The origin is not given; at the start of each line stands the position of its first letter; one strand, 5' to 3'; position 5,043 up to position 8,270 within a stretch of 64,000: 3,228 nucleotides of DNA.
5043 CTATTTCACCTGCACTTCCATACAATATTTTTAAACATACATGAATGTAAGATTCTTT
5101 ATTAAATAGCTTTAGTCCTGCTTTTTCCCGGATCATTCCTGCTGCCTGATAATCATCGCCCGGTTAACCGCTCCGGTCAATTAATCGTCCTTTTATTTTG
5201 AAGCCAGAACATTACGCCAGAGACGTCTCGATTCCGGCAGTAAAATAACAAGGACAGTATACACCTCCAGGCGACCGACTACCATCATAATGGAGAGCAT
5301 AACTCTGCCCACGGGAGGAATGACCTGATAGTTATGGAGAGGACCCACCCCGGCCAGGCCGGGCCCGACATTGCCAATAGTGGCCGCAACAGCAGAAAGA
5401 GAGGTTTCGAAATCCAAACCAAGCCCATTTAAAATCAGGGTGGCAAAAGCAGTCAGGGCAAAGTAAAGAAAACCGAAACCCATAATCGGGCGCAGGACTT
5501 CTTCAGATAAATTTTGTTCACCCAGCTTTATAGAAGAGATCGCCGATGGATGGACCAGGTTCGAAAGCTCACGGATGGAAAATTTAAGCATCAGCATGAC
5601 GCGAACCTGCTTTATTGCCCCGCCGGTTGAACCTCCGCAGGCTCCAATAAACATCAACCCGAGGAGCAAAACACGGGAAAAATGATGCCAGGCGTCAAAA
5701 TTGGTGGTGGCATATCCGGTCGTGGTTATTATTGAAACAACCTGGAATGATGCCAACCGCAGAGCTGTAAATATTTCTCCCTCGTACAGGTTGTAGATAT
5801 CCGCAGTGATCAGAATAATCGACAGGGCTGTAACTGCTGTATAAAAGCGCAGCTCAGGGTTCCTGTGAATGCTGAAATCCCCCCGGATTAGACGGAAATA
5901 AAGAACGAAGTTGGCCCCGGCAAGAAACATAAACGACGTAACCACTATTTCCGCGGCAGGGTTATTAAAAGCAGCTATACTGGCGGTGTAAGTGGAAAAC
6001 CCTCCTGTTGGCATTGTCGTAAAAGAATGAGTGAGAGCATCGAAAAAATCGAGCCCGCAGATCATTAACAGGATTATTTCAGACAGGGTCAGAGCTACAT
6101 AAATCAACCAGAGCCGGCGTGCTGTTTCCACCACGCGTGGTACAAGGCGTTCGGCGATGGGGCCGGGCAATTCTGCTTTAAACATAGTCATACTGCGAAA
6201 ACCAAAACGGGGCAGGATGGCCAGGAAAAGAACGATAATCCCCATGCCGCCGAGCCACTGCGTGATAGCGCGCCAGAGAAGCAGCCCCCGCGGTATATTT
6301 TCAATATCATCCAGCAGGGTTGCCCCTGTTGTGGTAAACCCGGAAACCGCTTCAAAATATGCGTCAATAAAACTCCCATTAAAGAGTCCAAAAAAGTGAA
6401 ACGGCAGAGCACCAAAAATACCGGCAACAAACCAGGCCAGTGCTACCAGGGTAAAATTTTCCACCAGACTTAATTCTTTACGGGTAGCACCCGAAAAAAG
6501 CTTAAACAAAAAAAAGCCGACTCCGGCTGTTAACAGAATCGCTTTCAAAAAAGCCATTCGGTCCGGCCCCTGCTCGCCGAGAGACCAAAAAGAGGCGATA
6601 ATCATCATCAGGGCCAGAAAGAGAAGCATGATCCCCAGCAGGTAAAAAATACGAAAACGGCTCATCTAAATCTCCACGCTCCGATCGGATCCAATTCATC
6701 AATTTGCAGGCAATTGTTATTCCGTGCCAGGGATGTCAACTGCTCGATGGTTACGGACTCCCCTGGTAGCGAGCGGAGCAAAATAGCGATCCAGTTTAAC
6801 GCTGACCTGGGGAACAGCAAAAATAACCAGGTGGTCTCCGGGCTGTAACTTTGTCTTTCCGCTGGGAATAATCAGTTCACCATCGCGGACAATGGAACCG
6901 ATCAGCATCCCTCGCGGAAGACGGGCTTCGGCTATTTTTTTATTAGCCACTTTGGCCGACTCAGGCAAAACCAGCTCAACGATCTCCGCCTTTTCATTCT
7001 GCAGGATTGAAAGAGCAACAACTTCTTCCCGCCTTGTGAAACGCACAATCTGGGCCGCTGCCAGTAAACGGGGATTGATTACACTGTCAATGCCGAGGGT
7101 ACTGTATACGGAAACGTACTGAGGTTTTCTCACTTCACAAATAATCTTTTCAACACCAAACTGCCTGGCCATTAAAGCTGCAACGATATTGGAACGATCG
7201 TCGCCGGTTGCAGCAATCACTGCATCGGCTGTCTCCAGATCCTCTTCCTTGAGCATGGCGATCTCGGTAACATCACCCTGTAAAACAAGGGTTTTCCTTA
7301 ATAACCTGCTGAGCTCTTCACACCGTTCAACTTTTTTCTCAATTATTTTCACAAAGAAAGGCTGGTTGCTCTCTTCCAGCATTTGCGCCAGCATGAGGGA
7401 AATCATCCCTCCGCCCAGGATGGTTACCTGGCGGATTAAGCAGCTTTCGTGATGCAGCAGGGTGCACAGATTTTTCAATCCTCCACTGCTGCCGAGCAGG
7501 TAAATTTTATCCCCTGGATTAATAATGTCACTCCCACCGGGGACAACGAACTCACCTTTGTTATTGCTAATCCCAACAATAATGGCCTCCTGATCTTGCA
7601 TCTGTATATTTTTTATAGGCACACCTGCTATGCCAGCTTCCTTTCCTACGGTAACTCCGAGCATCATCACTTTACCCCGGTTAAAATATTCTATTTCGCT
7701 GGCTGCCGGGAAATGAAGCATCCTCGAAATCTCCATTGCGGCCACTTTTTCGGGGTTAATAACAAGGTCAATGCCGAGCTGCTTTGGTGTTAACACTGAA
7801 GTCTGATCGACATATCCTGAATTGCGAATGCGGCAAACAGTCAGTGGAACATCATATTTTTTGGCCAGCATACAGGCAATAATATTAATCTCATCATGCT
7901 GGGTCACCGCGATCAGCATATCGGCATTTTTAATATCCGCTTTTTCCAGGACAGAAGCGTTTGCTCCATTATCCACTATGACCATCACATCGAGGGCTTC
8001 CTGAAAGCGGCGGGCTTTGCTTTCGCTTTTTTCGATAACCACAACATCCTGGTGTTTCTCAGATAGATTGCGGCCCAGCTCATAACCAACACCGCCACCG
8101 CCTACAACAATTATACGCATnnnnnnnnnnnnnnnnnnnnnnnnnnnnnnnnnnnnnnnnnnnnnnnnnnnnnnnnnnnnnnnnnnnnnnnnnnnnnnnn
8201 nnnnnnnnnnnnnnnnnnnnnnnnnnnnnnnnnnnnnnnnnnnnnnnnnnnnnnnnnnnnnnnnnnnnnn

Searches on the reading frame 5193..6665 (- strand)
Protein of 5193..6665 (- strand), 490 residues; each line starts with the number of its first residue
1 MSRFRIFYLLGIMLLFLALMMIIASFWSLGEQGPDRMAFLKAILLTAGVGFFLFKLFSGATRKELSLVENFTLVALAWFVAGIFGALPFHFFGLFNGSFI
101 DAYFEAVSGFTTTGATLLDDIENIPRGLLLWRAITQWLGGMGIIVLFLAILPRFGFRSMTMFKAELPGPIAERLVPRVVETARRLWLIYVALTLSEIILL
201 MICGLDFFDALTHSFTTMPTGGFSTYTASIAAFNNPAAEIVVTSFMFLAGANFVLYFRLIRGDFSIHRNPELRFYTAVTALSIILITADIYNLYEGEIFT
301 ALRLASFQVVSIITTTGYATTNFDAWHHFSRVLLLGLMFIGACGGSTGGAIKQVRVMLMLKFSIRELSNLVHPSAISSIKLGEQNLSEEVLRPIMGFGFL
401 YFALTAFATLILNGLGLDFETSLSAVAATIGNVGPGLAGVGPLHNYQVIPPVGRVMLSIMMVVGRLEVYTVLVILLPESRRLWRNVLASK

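Call 80: search_protein_families(library=pfam, proteins=[window:5193-6665:-], max_evalue=0.00001)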
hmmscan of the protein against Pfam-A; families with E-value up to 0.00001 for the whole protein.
window:5193-6665:- (490 aa): 1 family
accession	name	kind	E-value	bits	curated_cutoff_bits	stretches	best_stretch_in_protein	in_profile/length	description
PF02386.22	TrkH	-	3.7e-62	210.9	27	1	64-476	29-491/502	Cation transport protein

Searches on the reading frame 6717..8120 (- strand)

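Call 80: search_protein_families(library=pfam, proteins=[window:6717-8120:-], max_evalue=0.00001)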
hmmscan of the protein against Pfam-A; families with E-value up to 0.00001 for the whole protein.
window:6717-8120:- (467 aa): 6 families
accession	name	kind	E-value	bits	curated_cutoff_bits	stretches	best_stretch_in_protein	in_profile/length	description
PF02254.24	TrkA_N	-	5e-53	178.8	23.8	2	3-123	1-116/116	TrkA-N domain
PF02080.26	TrkA_C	-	1.7e-28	98.8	27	2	380-441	1-64/71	TrkA-C domain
PF13241.12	NAD_binding_7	-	1.6e-12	48.4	22.1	1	2-96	9-92/104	Putative NAD(P)-binding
PF01488.26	Shikimate_DH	-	1.1e-06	29.1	24.3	0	230-310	13-88/138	Shikimate / quinate 5-dehydrogenase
PF00070.33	Pyr_redox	-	1.3e-06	29.3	22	0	2-35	1-34/82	Pyridine nucleotide-disulphide oxidoreductase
PF03435.24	Sacchrp_dh_NADP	-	2.5e-06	28.3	25.1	0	3-76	1-69/129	Saccharopine dehydrogenase NADP binding domain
